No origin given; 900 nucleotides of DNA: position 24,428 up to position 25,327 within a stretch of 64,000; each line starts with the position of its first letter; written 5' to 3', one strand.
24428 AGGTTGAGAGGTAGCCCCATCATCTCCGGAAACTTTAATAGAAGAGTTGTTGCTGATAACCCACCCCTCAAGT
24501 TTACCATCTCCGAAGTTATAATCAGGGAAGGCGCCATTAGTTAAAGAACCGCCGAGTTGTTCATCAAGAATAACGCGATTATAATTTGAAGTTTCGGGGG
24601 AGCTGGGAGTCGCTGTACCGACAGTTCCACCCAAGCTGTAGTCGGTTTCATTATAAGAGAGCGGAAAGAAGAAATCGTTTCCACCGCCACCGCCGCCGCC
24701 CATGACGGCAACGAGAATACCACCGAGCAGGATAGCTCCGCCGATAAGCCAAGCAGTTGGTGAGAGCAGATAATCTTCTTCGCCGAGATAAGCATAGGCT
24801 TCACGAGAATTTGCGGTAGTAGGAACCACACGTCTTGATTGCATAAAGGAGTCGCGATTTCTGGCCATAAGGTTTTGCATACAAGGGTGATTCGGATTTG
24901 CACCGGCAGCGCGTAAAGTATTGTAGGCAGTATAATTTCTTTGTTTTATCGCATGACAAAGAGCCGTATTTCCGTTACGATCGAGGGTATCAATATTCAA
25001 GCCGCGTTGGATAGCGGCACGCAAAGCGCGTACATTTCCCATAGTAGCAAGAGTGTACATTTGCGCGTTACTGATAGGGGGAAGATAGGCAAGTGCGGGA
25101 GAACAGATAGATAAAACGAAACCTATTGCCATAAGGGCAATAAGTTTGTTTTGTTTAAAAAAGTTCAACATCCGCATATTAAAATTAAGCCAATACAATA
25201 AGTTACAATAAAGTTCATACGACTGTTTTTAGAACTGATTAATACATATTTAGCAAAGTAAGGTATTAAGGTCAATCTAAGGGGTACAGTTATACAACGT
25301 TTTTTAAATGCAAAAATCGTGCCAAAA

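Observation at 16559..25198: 2,879-aa autotransporter with an atypical N-terminal architecture (signal peptide – ankyrin-like module – hydrophobic helix – Gly7 run)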

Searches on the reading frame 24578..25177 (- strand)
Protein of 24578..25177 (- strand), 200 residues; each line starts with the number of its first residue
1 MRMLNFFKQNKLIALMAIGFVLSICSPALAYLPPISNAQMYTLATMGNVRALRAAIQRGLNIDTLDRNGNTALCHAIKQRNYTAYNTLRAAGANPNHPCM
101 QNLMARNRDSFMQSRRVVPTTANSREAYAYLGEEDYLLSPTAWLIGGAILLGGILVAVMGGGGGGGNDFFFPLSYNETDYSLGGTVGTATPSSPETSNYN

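Call 5: search_protein_families(library=pfam, proteins=[window:24580-25177:-], max_evalue=1)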
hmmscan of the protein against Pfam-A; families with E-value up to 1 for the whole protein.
window:24580-25177:- (199 aa): 6 families
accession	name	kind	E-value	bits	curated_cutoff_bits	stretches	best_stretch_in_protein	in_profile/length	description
PF13637.12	Ank_4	-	8.6e-06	26.4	22.7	1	43-82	4-43/50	Ankyrin repeats (many copies)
PF12796.13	Ank_2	-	0.00011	23.1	27.3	1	42-97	35-88/90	Ankyrin repeats (3 copies)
PF13857.12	Ank_5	-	0.011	16.5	27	1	57-84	3-31/56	Ankyrin repeats (many copies)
PF18419.6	ATP-grasp_6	-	0.1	12.7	25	1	52-70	11-29/54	ATP-grasp-like domain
PF00023.36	Ank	-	0.33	11.9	21.1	1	68-97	1-30/33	Ankyrin repeat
PF20712.2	CyanoTRADDas_TM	-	0.88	10.2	24.3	0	13-43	14-42/68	Cyanobacterial TRADD-N associated 2-Transmembrane domain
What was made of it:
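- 24776..25087 (-): Ankyrin-like domain, aa 31-134: two helix-pair repeats plus capping helices, with invariant Cys74 and Cys99. Pfam Ank_4 26.4 bits (cut-off 22.7) on the N-terminal 199 aa (call 5).
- On Ankyrin repeat (Pfam Ank clan): Ank_2, Ank_5 and Ank are below their cut-offs (call 5).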

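Call 6: search_protein_families(library=ncbifam, proteins=[window:24580-25177:-], max_evalue=1)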
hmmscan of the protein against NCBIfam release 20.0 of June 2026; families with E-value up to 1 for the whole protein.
window:24580-25177:- (199 aa): 5 families
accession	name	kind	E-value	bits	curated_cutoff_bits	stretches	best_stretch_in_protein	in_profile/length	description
NF043029.1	T4SS_AnkY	equivalog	0.008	14.7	600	1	47-96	469-518/543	Dot/Icm T4SS effector AnkY/LegA9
NF043023.1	T4SS_AnkH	equivalog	0.064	12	600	1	52-97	48-93/467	Dot/Icm T4SS effector AnkH/LegA3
NF041931.2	MzaA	equivalog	0.066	12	800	1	46-107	12-73/726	MZA anti-phage system associated sigma-70 family RNA polymerase sigma factor MzaA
NF005952.0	PRK08025.1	equivalog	0.18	10.9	517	1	14-58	135-179/306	kdo(2)-lipid IV(A) palmitoleoyltransferase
NF043028.1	T4SS_AnkX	equivalog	0.2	9.7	1400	1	58-110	481-534/938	Dot/Icm T4SS effector AnkN/AnkX/LegA8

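Call 15: find_homologous_proteins(query=window:24578-25177:-, max_evalue=0.001)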
Query window:24578-25177:- (200 aa): 3 proteins with E <= 0.001 among 477 candidates.
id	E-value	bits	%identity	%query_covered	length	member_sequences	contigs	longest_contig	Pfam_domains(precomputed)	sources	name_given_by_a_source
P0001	3.4e-74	267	65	98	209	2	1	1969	-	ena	-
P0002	2.6e-72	261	65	97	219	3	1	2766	PF13637.13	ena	-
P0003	4.8e-71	257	64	98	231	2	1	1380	-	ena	-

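Call 23: find_related_loci(query=A2, collection=genome_contigs, flank=10000)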
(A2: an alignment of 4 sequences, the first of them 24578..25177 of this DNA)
Query A2 (200 aa) in genome_contigs; peptide patterns used: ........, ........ (x = any residue, [..] = any of these).
55 stretches matched a pattern; 11 encode a relative of the query (tblastn E <= 1e-3); 11 distinct loci.
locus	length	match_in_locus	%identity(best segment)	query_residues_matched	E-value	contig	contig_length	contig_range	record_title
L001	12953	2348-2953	75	1-200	2e-89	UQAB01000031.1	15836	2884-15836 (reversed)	uncultured Azospirillum sp. isolate UMGS63 genome assembly, contig: NODE_2103_length_15836_cov_8.718193, whole genome sh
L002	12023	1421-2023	77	1-200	6e-88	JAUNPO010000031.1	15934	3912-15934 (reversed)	MAG: Pseudomonadota bacterium isolate S36M_St_32 NODE_2172_length_15934_cov_7.056994, whole genome shotgun sequence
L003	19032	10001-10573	77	11-200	3e-84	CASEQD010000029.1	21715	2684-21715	uncultured proteobacterium isolate A106_L4_349349_idba_bin.46 genome assembly, contig: A106_L4_349349_idba_bin.46.fa_sca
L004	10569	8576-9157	67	6-200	1e-69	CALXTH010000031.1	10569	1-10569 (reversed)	MAG: uncultured Alphaproteobacteria bacterium isolate E30__bin229 genome assembly, contig: E30__k127_7057494, whole geno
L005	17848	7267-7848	66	6-200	7e-70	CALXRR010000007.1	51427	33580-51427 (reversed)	MAG: uncultured Alphaproteobacteria bacterium isolate BRZ_AG__bin71 genome assembly, contig: BRZ_AG__NODE_1192_length_51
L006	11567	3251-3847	65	1-200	2e-69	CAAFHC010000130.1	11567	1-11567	MAG TPA_asm: Alphaproteobacteria bacterium, isolate HGM16780, WGS project CAAFHC010000000 data, contig: SRS146812_64_k99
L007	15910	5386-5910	61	27-199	2e-64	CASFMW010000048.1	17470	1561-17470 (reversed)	uncultured proteobacterium isolate O25_L1_391391_idba_bin.172 genome assembly, contig: O25_L1_391391_idba_bin.172.fa_sca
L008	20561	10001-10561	64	6-194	5e-61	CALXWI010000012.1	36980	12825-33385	MAG: uncultured Alphaproteobacteria bacterium isolate BRZ_ED__bin7 genome assembly, contig: BRZ_ED__NODE_1255_length_369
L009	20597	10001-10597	59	1-200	2e-67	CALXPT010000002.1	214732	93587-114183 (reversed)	MAG: uncultured Alphaproteobacteria bacterium isolate BRZ_CI__bin98 genome assembly, contig: BRZ_CI__NODE_47_length_2147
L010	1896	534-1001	32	21-158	4e-12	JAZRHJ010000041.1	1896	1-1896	MAG: Alphaproteobacteria bacterium isolate T1900045482_YK20190176.MAGScoT_cleanbin_000025 SGB_7325_k141_1131012, whole g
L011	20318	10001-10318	27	4-116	3e-8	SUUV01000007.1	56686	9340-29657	MAG: Alphaproteobacteria bacterium isolate SIG55 NODE_13170_length_56686_cov_2.745416, whole genome shotgun sequence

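Call 29: find_homologous_proteins(query=A3, max_evalue=0.001)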
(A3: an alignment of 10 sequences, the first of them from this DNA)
Query A3 (10 sequences) (184 aa, profile of the alignment): 16 proteins with E <= 0.001 among 8000 candidates.
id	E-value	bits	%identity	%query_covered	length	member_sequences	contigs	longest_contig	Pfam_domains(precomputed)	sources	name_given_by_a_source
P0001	9.1e-86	304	68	97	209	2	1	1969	-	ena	-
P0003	2.1e-84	300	66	97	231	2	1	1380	-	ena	-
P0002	1.0e-83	298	68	96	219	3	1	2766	PF13637.13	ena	-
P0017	9.4e-56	207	49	100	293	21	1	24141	-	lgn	-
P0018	1.9e-55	206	51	84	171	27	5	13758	-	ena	-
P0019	4.1e-54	201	49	85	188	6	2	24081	-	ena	-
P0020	1.7e-41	160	45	72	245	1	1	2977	-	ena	-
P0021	7.0e-40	155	49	61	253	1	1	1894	-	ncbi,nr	ncbi:MAG: hypothetical protein ILA52_02775, partial [Alphaproteobacteria bacterium]|nr:hypothetical 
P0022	4.9e-38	149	52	68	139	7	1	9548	-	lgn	-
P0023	1.2e-26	112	57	50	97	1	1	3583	-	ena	-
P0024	2.3e-19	88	29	64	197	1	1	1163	-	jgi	jgi:hypothetical protein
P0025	3.2e-17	81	31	82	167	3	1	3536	-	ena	-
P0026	3.4e-8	52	25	58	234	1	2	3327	PF13606.13,PF13857.13,PF28177.1,PF12796.14,PF00023.37,PF13637.13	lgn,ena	-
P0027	3.2e-6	45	43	28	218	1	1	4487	PF13606.13,PF13857.13,PF12796.14,PF00023.37,PF13637.13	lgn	-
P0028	8.1e-6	44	45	21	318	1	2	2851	PF13606.13,PF13857.13,PF28177.1,PF12796.14,PF00023.37,PF13637.13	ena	-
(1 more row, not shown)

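Call 38: predict_structure(alignment_id=A4)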
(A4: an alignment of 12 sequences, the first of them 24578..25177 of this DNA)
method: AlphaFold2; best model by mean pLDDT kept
length: 200 residues; sequences in the alignment: 12
mean_pLDDT: 63.3   pTM: 0.49
mean pLDDT of the five models: 63.3, 62.9, 58.4, 57.7, 52.9
residues with pLDDT >= 90: 6; 70-90: 90; 50-70: 26; < 50: 78
segments of 3 or more residues with pLDDT < 50: 1-5, 25-33, 134-148, 151-193, 195-200
pLDDT, mean of each block of 10 residues (from residue 1): 50 60 48 65 82 79 85 90 89 87 84 84 79 49 46 45 33 36 36 39
secondary structure, 60 per line:
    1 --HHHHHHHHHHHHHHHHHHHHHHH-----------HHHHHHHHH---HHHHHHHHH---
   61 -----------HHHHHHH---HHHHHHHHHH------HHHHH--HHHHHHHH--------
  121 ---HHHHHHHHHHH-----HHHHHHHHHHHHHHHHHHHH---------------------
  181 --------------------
elements in order: H3-25 H37-45 H49-57 H72-78 H82-91 H98-102 H105-112 H124-134 H140-159
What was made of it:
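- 24776..25087 (-): AF2 pLDDT 79-90 (call 38).
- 24701..24757 (-): Gly/Ala-rich hydrophobic helix, aa 141-159 (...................). Predicted helical but at low pLDDT (call 38).
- On Ankyrin repeat (Pfam Ank clan): AF2 gives helix pairs at 37-57 and 72-91 plus capping helices, at pLDDT 79-90 (call 38).
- AF2 does not pack the helix against anything, and its pLDDT there is below 50 (call 38).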

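Call 41: fold_search(model_id=the predicted structure, library=pdb)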
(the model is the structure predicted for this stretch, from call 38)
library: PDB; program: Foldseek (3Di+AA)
matches with E <= 10: 775; with E <= 0.001: 0
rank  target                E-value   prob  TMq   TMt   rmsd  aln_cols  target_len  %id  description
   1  7tts_D                2.2e-02  1.00  0.24  0.11   3.0        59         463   30  Skd3, hexamer, filtered (released 2022-09-28)
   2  5vhj_G                4.1e-02  0.95  0.24  0.23  11.3       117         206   17  Conformational Landscape of the p28-Bound Human Proteasome Regulatory Particle (released 2017-08-23)
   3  7tts_E                4.9e-02  1.00  0.24  0.12   3.1        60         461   32  Skd3, hexamer, filtered (released 2022-09-28)
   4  3uxg_A                5.7e-02  0.98  0.27  0.32   7.4       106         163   17  Crystal structure of RFXANK (released 2012-06-13)
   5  9kbu_A                6.0e-02  0.97  0.25  0.31  11.1       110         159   14  Crystal structure of an ankyrin protein (released 2025-11-05)
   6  5o2t_B                6.3e-02  0.97  0.26  0.35  11.2       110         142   17  Human KRAS in complex with darpin K27 (released 2017-07-26)
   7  1uoh                  6.3e-02  0.95  0.25  0.23  11.8       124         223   18  HUMAN GANKYRIN (released 2003-10-30)
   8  5vhm_G                8.2e-02  0.94  0.27  0.26  11.6       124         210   18  Conformational Landscape of the p28-Bound Human Proteasome Regulatory Particle (released 2017-08-23)
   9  8fds                  8.7e-02  1.00  0.26  0.29   3.3        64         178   31  Ankyrin domain of SKD3 isoform 2 (released 2023-04-19)
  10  6ar6_B                8.7e-02  0.99  0.23  0.15   3.3        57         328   23  Clostridioides difficile toxinB with DLD-4 darpin (released 2018-08-22)
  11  2jab_A                9.7e-02  1.00  0.24  0.36   3.4        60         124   22  A designed ankyrin repeat protein evolved to picomolar affinity to Her2 (released 2007-05-08)
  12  2jab_C                9.7e-02  1.00  0.24  0.36   3.4        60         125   22  A designed ankyrin repeat protein evolved to picomolar affinity to Her2 (released 2007-05-08)
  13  5vhf_G                9.7e-02  0.87  0.25  0.23  11.3       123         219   18  Conformational Landscape of the p28-Bound Human Proteasome Regulatory Particle (released 2017-08-23)
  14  4lg6_A                1.0e-01  0.99  0.23  0.28   3.1        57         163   21  Crystal structure of ANKRA2-CCDC8 complex (released 2013-09-25)
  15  8deh                  1.1e-01  1.00  0.24  0.26   3.3        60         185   32  Ankyrin domain of SKD3 (released 2023-04-19)
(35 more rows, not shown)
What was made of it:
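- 24776..25087 (-): All top Foldseek hits are ankyrin proteins (call 41).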

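Call 43: search_protein_representatives(alignment_id=A4)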
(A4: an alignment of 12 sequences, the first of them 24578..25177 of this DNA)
Query: 12 sequences, 208 profile positions. Proteins with E-value up to 0.001 (for the whole library): 146340; up to 1e-10: 31284; up to 1e-30: 1060. The best 150 are listed.
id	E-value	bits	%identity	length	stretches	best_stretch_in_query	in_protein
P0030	5.5e-161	548.9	-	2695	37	46-97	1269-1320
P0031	8.4e-129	443.8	-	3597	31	37-95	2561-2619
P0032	4.3e-100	350.0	-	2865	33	49-101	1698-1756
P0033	6.1e-98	343.0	-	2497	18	33-94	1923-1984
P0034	2.2e-92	324.8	-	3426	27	36-96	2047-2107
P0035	7.7e-92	323.1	-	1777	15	42-95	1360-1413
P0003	8.7e-89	313.1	-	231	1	1-208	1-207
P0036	8.7e-89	313.1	-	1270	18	35-94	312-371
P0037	1.7e-87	308.8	-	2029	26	40-96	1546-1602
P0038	1.3e-86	306.0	-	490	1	1-207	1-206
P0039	1.8e-86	305.5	-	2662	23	37-97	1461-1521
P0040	1.9e-86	305.4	-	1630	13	30-95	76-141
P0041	2.4e-86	305.1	-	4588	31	39-95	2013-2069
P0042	2.9e-86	304.8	-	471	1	1-204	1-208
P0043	1.2e-85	302.8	-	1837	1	1-204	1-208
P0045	1.1e-83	296.4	-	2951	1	1-208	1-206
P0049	4.5e-78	278.1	-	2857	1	15-203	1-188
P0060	1.7e-69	250.0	-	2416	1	1-202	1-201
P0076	7.0e-63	228.5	-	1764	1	8-192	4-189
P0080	5.7e-62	225.5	-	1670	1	8-191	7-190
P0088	4.4e-60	219.3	-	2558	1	8-201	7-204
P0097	3.6e-59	216.4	-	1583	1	9-197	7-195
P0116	4.5e-56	206.2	-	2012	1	8-197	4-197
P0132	2.0e-54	200.8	-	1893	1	1-185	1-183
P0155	2.9e-52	193.8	-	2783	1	1-192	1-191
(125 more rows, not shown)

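Call 55: find_encoding_contigs(protein=P0088, flank=10000, max_places=3)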
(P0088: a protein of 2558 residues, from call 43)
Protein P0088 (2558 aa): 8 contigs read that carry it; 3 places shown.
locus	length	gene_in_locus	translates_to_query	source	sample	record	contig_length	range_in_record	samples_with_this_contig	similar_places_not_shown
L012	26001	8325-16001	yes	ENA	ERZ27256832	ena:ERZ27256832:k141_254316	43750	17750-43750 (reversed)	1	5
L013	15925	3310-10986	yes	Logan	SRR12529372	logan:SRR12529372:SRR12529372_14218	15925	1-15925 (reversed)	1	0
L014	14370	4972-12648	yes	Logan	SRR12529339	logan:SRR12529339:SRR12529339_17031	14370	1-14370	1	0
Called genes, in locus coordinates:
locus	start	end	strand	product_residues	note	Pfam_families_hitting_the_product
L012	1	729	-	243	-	?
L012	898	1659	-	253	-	PF05307:Bundlin, PF08805:PilS (faint)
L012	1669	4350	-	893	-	PF07517:SecA_DEAD, PF00270:DEAD, PF01043:SecA_PP_bind, PF21090:P-loop_SecA, PF07516:SecA_SW, PF02810:SEC-C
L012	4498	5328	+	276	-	PF13623:SurA_N_2, PF13624:SurA_N_3, PF00639:Rotamase, PF13616:Rotamase_3, PF13145:Rotamase_2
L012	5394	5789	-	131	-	PF12773:DZR (faint), PF13240:Zn_Ribbon_1 (faint), PF13248:Zn_ribbon_3 (weak)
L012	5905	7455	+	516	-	PF01266:DAO (weak), PF01593:Amino_oxidase, PF01946:Thi4 (weak), PF07992:Pyr_redox_2 (faint), PF12831:FAD_oxidored (faint), PF13450:NAD_binding_8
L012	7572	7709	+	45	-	-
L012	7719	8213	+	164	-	PF00011:HSP20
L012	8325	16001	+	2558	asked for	PF27415:BigA_4th (faint), PF27417:BigA_3rd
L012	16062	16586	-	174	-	PF02559:CarD_TRCF_RID, PF21095:CarD_C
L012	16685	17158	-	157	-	PF00588:SpoU_methylase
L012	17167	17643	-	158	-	PF02556:SecB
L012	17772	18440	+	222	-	PF04280:Tim44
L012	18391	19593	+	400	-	PF03562:MltA, PF06725:3D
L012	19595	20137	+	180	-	PF01713:Smr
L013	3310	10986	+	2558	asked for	PF27415:BigA_4th (faint), PF27417:BigA_3rd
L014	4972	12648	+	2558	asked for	PF27415:BigA_4th (faint), PF27417:BigA_3rd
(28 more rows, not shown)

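Call 57: search_protein_families(library=pfam, proteins=[P0080, P0097, P0132, P0116, P0076], max_evalue=0.01)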
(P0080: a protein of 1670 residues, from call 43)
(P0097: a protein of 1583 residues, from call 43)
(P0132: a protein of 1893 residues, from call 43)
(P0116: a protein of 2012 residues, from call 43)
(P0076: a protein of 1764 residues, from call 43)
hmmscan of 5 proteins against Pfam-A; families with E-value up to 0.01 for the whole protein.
P0080 (1670 aa): 1 family
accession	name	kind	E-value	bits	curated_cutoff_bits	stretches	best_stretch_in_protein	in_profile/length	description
PF03797.25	Autotransporter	-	8.1e-25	88.5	26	1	1411-1650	3-254/255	Autotransporter beta-domain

P0097 (1583 aa): 0 families

P0132 (1893 aa): 1 family
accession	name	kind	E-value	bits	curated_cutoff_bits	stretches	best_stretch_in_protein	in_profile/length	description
PF25783.1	BigA_beta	-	0.0035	17.6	24.3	1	1489-1551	15-81/84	BigA beta sandwich domain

P0116 (2012 aa): 1 family
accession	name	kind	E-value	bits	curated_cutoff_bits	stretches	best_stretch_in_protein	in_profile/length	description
PF13637.12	Ank_4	-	0.0082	16.9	22.7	0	41-79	4-42/50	Ankyrin repeats (many copies)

P0076 (1764 aa): 1 family
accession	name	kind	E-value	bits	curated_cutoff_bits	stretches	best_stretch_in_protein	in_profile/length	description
PF13637.12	Ank_4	-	0.00047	20.9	22.7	1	39-77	5-43/50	Ankyrin repeats (many copies)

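Call 65: list_cluster_members(proteins=[P0049, P0045, P0043, P0080, P0088, P0116, P0132, P0076, P0155, P0060])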
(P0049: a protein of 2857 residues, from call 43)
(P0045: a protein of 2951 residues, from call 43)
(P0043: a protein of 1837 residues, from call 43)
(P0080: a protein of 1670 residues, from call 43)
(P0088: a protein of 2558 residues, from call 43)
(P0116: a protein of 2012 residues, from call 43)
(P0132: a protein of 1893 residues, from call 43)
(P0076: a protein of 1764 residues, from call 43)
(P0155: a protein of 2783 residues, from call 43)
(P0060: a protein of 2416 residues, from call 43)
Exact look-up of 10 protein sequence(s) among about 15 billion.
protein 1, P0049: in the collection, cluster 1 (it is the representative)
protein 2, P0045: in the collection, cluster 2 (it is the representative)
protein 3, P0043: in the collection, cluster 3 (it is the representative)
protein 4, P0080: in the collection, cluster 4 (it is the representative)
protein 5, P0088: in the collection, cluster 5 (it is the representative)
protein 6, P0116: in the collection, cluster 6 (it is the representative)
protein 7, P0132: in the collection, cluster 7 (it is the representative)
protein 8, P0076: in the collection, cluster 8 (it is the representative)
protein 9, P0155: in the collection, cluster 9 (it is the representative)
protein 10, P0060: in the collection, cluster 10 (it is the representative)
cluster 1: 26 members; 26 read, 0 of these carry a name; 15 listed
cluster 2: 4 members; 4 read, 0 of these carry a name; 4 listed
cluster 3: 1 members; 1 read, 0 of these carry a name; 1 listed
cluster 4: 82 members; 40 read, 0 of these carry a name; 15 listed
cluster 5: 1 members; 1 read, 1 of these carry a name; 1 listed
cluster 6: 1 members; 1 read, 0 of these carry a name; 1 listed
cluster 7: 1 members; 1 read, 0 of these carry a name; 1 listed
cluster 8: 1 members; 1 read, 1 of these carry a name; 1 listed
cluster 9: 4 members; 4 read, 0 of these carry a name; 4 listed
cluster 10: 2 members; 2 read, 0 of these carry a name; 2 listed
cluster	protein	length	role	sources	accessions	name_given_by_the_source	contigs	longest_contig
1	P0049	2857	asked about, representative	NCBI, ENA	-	-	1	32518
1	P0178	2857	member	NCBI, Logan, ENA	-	-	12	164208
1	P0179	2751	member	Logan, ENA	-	-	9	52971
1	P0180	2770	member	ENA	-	-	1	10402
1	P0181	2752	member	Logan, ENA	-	-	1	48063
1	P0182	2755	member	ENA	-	-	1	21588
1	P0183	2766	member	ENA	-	-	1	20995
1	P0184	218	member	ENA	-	-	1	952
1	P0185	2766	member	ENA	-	-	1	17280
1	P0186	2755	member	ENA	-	-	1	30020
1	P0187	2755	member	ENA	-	-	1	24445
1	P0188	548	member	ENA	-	-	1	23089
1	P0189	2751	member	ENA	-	-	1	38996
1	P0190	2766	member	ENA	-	-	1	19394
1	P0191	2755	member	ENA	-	-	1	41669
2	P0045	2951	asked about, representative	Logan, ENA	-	-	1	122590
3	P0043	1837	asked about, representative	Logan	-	-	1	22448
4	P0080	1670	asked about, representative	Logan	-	-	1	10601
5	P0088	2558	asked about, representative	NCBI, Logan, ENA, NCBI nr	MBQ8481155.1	MAG: hypothetical protein IJ532_01315 [Alphaproteobacteria bacterium] | hypothetical protein [Alphaproteobacteria bacterium]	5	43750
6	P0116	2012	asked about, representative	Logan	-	-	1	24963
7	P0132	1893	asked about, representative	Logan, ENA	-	-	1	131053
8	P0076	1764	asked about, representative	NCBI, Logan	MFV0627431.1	MAG: hypothetical protein ACK5N8_08820 [Alphaproteobacteria bacterium]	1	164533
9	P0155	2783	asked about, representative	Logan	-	-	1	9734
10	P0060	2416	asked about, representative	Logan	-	-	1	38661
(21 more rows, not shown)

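Call 67: find_encoding_contigs(protein=P0018, flank=7000, max_places=3)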
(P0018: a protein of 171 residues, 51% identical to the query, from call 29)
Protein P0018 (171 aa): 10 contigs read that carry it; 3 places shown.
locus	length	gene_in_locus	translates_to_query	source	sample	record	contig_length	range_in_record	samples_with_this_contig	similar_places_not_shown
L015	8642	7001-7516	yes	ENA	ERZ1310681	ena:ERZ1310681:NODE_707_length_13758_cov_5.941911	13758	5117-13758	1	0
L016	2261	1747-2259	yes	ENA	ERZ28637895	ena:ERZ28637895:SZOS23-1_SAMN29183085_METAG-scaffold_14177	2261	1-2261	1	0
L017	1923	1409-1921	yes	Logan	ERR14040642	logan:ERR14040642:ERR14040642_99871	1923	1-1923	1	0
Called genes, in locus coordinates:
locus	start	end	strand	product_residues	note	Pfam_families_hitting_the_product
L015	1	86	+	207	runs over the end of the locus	PF13328:HD_4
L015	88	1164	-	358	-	PF00465:Fe-ADH, PF13685:Fe-ADH_2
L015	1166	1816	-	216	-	-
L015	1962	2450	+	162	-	PF00011:HSP20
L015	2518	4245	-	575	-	-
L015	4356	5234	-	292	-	PF00892:EamA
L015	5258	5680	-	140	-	PF14345:GDYXXLXY (faint)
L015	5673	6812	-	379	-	PF09925:DUF2157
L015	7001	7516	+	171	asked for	-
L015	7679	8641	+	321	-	?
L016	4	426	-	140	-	PF14345:GDYXXLXY (faint)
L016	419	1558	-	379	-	PF09925:DUF2157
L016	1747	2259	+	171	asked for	?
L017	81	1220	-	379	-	PF09925:DUF2157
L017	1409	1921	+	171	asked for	?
